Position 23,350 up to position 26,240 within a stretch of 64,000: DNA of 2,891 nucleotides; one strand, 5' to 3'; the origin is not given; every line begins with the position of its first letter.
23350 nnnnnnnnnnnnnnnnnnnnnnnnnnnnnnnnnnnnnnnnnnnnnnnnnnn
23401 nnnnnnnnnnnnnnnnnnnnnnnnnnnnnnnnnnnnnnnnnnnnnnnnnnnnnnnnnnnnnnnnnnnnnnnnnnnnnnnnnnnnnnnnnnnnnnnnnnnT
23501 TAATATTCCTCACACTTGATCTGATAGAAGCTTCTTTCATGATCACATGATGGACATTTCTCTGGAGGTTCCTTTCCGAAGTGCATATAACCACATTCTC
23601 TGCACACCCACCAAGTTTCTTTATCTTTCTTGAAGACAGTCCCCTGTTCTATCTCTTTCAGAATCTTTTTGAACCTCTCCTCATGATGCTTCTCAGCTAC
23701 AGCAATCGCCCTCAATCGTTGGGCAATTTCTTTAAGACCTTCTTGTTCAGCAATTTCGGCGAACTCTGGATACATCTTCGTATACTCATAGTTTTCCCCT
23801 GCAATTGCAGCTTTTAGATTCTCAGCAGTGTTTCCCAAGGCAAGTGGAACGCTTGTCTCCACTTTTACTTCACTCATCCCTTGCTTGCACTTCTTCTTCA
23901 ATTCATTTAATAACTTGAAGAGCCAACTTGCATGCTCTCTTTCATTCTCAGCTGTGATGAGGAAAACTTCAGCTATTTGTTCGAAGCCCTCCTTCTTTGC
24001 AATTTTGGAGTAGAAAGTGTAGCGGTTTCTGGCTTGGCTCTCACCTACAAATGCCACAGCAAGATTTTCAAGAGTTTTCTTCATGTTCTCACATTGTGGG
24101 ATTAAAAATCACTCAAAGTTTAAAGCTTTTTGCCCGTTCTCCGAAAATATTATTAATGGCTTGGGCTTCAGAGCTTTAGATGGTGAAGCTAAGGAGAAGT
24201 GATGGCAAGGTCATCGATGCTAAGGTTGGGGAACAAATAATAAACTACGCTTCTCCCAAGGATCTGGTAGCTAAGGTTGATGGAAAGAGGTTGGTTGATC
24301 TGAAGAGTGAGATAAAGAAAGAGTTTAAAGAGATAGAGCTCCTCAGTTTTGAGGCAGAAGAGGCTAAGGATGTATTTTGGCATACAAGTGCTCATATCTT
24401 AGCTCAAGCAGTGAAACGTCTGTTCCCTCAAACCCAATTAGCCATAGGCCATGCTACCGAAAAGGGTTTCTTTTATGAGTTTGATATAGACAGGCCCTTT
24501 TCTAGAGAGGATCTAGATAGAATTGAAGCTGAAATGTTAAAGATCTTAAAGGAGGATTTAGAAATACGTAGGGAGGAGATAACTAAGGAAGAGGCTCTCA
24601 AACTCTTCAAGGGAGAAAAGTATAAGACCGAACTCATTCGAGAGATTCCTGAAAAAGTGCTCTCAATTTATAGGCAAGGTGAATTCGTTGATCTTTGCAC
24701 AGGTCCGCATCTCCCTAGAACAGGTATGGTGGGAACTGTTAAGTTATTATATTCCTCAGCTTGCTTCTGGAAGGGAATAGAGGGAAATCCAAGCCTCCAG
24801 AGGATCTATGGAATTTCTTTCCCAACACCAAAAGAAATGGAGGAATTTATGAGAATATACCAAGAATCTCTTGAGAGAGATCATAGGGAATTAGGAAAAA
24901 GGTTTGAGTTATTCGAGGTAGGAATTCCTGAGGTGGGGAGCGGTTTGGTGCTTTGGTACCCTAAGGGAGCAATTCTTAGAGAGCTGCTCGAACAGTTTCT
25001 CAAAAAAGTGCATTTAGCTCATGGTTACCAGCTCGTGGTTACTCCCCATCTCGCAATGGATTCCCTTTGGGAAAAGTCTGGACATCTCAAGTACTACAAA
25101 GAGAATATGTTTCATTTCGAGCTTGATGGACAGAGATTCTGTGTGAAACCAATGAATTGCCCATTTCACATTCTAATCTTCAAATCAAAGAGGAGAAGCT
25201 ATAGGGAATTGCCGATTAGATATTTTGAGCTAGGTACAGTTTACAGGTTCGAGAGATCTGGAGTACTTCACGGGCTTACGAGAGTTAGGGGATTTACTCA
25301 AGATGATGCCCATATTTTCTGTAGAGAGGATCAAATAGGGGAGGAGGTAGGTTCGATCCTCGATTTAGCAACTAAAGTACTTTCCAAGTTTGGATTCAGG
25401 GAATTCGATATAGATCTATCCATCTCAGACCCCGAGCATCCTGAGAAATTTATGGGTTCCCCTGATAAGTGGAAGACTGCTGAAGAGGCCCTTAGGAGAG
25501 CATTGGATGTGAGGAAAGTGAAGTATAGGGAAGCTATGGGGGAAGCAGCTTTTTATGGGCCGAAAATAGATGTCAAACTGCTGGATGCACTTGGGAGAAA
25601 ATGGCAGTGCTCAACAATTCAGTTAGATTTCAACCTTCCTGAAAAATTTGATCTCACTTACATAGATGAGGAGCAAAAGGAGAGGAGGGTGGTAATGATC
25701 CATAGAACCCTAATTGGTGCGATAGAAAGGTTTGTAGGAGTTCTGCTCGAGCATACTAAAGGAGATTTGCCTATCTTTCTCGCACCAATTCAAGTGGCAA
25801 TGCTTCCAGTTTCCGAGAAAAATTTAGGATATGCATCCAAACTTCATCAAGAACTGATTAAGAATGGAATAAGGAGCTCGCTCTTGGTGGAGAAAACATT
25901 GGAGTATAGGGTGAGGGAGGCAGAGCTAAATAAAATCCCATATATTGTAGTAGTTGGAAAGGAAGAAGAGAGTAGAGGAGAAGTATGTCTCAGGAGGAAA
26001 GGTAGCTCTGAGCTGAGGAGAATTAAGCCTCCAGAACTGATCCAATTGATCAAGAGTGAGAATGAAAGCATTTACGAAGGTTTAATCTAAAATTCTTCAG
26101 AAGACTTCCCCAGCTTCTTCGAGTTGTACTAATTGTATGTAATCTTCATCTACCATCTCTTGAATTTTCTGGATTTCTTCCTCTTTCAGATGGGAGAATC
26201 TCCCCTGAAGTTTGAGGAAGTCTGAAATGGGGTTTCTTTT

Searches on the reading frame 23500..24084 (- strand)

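Call 42: search_protein_families(library=pfam, proteins=[window:23500-24084:-])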
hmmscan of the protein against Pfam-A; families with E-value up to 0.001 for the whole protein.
window:23500-24084:- (194 aa): 4 families
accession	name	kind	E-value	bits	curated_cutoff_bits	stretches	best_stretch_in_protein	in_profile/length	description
PF02915.23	Rubrerythrin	-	9e-38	130.2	22.8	1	6-141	1-136/137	Rubrerythrin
PF21349.2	RUBY_RBDX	-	1.6e-11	43.8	26.5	1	159-186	1-28/30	Rubrerythrin, rubredoxin-like domain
PF00210.30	Ferritin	-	1.4e-10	41.7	24.5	1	14-147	10-141/142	Ferritin-like domain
PF23458.2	DUF7130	-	8.5e-06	26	35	1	143-185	39-81/89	Domain of unknown function (DUF7130)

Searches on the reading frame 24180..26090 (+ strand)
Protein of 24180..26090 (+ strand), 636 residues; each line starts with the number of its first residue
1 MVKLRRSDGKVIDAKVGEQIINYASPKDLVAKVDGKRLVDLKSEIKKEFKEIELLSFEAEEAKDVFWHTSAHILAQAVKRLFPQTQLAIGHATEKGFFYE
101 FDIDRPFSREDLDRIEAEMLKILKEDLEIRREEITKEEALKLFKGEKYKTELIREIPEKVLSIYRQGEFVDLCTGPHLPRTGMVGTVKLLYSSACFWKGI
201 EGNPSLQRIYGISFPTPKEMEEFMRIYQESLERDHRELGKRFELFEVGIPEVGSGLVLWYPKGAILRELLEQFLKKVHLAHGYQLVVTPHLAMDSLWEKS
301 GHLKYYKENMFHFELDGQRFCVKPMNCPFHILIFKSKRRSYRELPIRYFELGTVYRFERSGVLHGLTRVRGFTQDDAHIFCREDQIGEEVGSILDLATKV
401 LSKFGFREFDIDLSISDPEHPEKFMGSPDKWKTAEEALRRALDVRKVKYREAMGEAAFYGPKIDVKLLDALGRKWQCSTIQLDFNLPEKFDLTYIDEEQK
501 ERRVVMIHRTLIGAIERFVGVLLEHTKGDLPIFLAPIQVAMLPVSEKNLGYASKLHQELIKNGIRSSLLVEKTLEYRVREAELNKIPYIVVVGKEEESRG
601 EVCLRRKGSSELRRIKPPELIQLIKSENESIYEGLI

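Call 42: search_protein_families(library=pfam, proteins=[window:24180-26090:+])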
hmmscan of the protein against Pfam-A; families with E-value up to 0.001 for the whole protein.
window:24180-26090:+ (636 aa): 3 families
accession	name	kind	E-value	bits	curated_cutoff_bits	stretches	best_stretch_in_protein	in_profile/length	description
PF00587.30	tRNA-synt_2b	-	2.6e-48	164.9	29.3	1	312-525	2-178/179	tRNA synthetase class II core domain (G, H, P, S and T)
PF03129.25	HGTP_anticodon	-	6.2e-16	58.8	21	1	538-626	1-93/94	Anticodon binding domain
PF07973.19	tRNA_SAD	-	2.3e-13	50.3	24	1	162-210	2-44/44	Threonyl and Alanyl tRNA synthetase second additional domain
